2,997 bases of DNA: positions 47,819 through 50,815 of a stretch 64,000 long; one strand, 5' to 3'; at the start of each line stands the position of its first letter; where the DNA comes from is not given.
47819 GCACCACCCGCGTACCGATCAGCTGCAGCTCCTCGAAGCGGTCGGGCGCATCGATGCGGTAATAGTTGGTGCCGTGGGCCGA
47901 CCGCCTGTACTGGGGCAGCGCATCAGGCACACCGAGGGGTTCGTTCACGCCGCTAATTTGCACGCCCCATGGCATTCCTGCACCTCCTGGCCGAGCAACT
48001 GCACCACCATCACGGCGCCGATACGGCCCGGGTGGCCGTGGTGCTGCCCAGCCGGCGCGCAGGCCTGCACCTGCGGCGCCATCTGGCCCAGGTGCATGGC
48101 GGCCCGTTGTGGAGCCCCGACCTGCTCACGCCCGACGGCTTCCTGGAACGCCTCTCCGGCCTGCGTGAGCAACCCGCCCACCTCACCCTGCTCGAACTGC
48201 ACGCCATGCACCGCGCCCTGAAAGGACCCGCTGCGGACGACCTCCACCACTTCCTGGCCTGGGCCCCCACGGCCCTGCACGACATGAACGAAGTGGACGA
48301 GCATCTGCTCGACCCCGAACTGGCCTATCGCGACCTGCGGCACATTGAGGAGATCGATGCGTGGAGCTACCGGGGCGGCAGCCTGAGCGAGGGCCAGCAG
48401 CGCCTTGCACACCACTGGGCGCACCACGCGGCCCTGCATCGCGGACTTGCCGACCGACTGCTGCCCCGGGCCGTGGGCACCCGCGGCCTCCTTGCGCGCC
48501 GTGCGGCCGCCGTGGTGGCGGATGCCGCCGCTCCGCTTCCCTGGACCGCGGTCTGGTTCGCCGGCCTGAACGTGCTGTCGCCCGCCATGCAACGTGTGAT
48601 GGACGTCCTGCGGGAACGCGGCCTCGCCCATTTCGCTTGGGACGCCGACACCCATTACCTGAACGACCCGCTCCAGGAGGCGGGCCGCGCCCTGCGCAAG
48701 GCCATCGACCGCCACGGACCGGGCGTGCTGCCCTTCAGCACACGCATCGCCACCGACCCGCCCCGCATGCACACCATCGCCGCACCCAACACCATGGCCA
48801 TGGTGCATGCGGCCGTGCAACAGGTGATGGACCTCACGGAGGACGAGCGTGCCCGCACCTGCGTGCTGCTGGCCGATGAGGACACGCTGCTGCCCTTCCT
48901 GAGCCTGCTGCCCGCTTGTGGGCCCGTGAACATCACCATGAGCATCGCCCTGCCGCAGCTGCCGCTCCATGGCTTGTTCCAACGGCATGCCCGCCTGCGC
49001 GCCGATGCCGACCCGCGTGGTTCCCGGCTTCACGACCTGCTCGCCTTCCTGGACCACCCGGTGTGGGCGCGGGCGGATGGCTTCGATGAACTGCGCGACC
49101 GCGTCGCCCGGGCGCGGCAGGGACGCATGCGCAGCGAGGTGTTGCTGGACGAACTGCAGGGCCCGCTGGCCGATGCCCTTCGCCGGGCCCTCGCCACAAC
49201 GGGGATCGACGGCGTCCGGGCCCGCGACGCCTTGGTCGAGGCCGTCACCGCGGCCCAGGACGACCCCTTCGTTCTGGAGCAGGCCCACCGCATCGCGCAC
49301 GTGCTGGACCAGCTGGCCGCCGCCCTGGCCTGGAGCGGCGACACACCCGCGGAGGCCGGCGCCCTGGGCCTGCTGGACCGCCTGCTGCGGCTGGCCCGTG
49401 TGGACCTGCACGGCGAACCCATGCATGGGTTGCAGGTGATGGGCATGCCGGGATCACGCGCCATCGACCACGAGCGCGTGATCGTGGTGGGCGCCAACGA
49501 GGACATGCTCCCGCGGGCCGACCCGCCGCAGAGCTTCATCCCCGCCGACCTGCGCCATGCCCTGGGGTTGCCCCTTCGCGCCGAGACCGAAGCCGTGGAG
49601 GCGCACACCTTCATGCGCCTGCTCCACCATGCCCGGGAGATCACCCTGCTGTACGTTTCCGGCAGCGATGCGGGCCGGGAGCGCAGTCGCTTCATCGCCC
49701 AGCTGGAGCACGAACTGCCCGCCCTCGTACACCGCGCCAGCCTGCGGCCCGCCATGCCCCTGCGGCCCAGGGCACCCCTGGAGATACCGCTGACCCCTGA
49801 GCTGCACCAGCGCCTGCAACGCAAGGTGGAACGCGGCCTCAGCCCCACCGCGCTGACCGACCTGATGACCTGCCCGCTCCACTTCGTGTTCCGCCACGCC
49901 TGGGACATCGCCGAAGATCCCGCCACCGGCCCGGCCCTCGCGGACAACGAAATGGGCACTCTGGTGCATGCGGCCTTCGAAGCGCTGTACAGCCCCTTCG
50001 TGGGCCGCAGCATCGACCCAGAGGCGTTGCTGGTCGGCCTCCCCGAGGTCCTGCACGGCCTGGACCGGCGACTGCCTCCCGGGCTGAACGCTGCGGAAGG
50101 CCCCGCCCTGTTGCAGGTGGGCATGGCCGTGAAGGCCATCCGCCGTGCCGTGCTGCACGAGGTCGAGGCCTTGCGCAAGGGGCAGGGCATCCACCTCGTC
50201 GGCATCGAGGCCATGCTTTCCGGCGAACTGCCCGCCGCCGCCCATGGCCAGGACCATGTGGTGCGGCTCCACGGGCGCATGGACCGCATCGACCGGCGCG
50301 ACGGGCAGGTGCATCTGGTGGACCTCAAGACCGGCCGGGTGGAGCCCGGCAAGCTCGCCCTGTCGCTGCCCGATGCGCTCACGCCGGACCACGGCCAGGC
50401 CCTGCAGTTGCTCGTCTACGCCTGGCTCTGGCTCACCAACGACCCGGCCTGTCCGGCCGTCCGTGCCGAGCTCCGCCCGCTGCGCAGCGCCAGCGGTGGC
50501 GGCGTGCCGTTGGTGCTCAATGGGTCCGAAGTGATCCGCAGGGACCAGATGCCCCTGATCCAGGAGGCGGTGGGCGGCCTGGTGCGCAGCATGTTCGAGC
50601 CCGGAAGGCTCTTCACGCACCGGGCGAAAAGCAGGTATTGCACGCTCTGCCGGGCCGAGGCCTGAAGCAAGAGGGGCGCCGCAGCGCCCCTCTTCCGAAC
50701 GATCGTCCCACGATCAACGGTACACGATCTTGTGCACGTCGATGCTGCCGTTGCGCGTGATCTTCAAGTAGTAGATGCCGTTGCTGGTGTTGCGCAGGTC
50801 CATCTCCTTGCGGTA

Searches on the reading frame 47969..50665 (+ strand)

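Call 55: search_protein_families(library=pfam, proteins=[window:47969-50665:+], max_evalue=0.00001)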
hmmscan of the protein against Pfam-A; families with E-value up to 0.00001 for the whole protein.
window:47969-50665:+ (898 aa): 1 family
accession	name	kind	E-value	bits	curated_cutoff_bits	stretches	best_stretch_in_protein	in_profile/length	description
PF12705.13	PDDEXK_1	-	1.3e-27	97.8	22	1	624-894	2-240/247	PD-(D/E)XK nuclease superfamily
